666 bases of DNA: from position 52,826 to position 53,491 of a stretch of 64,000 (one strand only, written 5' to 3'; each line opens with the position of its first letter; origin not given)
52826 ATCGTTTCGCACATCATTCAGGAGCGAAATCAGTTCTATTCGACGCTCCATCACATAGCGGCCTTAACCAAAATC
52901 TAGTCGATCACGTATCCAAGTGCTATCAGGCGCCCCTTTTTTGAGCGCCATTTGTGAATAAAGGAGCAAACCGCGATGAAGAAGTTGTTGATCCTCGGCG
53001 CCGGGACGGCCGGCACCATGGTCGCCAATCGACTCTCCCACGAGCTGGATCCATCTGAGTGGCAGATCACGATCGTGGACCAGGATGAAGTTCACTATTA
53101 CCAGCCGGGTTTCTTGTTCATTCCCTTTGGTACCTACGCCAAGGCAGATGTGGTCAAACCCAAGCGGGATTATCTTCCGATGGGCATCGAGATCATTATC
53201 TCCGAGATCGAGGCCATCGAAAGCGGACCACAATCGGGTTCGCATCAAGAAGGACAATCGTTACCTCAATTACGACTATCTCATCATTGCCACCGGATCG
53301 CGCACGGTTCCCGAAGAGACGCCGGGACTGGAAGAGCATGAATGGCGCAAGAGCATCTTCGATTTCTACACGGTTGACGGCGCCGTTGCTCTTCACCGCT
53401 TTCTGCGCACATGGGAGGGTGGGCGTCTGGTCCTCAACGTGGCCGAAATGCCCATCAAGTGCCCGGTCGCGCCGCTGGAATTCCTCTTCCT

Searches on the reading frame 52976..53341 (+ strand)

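Call 31: search_protein_families(library=pfam, proteins=[window:52976-53341:+], max_evalue=0.001)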
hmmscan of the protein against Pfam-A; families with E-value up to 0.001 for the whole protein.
window:52976-53341:+ (121 aa): 2 families
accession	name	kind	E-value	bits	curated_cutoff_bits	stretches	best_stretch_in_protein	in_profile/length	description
PF04820.20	Trp_halogenase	-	4.1e-05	23.1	21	1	3-45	1-43/458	Tryptophan halogenase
PF13454.12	NAD_binding_9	-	0.00069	20.1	21.8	0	6-39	2-35/155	FAD-NAD(P)-binding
